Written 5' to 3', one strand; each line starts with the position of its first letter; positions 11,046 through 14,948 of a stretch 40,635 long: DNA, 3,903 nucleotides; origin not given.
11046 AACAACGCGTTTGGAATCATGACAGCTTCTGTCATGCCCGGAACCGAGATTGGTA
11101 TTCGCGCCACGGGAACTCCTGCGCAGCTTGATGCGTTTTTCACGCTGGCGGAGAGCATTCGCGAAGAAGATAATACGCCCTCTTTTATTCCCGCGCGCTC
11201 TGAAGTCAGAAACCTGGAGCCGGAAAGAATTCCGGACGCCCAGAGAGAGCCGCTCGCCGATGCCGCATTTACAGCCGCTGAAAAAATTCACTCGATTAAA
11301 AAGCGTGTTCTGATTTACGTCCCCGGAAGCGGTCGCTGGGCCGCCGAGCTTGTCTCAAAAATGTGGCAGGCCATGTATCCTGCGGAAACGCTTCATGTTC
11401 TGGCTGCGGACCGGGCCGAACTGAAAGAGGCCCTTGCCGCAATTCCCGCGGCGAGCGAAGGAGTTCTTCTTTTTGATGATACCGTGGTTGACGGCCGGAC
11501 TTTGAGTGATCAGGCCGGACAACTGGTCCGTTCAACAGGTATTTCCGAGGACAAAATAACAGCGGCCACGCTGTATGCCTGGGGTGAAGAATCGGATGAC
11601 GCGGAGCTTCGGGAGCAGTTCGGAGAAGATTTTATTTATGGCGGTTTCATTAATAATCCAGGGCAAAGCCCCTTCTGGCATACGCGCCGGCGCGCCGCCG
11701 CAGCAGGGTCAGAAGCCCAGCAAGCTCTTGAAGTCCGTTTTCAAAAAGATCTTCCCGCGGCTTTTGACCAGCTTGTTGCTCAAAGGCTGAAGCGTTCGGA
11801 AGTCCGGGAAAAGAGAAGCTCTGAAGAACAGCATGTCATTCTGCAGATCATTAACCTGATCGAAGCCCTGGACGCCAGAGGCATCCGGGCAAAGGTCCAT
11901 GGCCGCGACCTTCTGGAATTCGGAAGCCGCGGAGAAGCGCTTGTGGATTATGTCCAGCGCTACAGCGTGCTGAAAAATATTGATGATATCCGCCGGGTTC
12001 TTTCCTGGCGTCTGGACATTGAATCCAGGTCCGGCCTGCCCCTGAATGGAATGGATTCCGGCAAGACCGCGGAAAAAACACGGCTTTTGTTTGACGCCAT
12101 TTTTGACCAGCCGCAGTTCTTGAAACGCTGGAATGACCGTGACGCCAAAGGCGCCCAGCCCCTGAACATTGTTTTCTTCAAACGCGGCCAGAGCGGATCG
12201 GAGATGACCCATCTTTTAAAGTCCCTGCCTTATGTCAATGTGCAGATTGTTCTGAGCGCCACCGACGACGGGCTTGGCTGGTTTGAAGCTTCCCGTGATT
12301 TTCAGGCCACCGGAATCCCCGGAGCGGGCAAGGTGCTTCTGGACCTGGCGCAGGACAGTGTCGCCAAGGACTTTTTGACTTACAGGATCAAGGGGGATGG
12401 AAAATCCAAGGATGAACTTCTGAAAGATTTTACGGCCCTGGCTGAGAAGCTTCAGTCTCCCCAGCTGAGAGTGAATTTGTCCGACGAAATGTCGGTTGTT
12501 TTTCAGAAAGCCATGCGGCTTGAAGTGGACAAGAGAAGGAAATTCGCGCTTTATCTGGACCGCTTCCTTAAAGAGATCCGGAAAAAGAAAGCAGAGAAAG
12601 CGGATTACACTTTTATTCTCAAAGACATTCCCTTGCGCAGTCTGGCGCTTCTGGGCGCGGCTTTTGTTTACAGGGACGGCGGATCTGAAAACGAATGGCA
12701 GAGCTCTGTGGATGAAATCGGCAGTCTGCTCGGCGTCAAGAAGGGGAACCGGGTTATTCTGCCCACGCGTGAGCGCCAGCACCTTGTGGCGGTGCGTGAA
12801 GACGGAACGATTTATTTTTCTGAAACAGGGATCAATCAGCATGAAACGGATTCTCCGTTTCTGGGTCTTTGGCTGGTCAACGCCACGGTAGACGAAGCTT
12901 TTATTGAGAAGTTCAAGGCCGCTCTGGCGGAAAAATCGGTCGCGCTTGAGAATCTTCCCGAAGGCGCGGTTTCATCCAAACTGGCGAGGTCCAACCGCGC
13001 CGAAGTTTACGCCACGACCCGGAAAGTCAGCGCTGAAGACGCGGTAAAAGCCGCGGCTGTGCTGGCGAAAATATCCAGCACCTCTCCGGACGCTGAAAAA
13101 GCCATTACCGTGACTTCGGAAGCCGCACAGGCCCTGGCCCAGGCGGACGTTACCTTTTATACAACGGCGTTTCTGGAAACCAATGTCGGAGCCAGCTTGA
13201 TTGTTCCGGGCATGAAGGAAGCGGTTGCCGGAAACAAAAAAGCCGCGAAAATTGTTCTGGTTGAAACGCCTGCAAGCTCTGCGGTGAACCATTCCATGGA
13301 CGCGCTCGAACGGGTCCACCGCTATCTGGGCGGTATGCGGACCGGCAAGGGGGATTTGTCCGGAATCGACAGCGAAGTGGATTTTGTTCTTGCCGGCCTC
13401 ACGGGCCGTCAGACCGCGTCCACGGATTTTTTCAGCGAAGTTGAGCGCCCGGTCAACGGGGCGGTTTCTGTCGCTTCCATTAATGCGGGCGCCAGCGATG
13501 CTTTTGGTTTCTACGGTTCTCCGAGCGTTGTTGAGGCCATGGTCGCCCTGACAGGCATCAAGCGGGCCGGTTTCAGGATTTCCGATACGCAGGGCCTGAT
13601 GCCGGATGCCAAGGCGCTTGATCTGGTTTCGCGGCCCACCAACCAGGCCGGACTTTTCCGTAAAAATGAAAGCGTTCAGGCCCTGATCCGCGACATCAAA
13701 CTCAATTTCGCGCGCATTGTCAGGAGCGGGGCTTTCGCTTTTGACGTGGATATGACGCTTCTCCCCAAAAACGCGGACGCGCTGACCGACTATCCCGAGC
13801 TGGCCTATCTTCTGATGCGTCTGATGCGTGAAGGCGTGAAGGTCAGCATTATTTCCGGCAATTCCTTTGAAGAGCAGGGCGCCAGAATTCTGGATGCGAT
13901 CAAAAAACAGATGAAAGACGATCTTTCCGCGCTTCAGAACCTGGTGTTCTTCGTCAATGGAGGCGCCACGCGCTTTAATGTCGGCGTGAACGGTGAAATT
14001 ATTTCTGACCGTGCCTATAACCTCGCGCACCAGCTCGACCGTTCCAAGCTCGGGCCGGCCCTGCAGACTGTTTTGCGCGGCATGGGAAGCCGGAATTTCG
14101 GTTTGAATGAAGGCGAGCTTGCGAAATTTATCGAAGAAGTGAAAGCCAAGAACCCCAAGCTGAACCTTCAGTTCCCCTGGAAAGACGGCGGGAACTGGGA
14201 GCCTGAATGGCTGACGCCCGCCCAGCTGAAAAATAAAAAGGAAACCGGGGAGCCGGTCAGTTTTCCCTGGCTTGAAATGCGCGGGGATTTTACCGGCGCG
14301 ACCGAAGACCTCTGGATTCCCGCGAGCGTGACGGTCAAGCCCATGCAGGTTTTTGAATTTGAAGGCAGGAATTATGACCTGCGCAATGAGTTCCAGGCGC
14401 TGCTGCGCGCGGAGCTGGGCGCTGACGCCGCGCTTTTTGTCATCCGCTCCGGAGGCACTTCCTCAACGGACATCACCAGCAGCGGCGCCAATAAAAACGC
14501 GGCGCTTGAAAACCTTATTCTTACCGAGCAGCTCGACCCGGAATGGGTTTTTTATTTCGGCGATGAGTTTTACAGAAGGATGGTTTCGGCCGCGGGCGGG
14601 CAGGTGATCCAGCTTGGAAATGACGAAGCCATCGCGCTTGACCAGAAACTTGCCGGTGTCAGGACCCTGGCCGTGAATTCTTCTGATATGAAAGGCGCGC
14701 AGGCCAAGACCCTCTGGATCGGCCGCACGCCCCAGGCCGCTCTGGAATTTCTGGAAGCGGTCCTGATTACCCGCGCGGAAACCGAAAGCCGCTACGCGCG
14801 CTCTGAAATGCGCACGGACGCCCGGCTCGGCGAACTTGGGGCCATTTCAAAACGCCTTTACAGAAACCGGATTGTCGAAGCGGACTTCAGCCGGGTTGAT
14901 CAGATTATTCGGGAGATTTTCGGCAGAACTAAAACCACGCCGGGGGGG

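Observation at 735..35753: A 35-kb ORF partitioned into 24 protein-sized modules by a recurring R-S-E-M-R pentapeptide: candidate bacterial polyprotein (operon in one ORF)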

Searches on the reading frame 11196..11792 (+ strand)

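Call 7: search_protein_families(library=pfam, proteins=[window:11196-11792:+], max_evalue=0.01)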
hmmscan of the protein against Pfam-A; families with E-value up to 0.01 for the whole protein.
window:11196-11792:+ (199 aa): 0 families

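Call 25: search_protein_families(library=pfam, proteins=[window:11196-11792:+], max_evalue=5)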
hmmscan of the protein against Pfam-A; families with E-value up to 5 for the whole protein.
window:11196-11792:+ (199 aa): 2 families
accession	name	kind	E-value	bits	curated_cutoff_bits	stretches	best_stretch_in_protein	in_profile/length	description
PF25591.1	LRV_2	-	0.044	14.2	27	1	62-89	13-40/61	Leucine Rich Repeat Variant domain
PF16373.10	DUF4985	-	0.19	12.6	39.3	1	40-94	46-99/114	Domain of unknown function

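Call 33: search_protein_families(library=ncbifam, proteins=[window:11196-11792:+], max_evalue=0.1)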
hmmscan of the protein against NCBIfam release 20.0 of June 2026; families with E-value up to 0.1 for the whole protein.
window:11196-11792:+ (199 aa): 0 families

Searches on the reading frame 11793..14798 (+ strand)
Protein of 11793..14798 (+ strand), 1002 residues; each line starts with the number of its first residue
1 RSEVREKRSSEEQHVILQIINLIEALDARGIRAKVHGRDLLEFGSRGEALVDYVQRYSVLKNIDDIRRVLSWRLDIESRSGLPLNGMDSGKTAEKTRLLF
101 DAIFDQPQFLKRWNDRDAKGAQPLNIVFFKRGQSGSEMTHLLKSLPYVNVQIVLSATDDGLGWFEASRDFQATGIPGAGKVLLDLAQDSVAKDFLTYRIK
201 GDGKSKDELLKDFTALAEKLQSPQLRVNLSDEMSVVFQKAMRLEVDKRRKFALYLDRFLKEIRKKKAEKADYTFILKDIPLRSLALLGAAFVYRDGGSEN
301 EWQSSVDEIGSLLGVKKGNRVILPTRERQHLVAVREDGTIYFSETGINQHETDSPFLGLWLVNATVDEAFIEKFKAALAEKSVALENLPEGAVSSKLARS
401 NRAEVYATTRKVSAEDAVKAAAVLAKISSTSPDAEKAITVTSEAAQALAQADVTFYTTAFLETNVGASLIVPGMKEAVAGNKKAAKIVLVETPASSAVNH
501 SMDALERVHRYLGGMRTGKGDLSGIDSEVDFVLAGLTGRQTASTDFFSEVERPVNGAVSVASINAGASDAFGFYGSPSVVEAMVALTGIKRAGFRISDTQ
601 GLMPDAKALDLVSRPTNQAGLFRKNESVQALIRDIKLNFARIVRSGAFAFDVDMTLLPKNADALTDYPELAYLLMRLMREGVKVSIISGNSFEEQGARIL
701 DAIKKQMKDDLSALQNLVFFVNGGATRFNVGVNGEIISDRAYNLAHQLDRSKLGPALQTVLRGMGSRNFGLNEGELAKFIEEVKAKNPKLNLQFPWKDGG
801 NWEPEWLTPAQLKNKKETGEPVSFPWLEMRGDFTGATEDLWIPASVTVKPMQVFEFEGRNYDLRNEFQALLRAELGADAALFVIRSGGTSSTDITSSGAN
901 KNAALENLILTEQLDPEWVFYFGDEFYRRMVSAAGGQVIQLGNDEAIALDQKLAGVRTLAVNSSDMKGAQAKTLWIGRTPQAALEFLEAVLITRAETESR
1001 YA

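Call 7: search_protein_families(library=pfam, proteins=[window:11793-14798:+], max_evalue=0.01)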
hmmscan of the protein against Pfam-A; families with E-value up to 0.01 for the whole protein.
window:11793-14798:+ (1002 aa): 2 families
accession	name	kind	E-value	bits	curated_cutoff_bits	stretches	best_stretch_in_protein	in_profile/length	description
PF01933.23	CofD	-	7.4e-10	38.9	30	1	127-491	2-215/290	2-phospho-L-lactate transferase CofD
PF08282.18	Hydrolase_3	-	1e-05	25.8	20.9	0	870-925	160-212/255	haloacid dehalogenase-like hydrolase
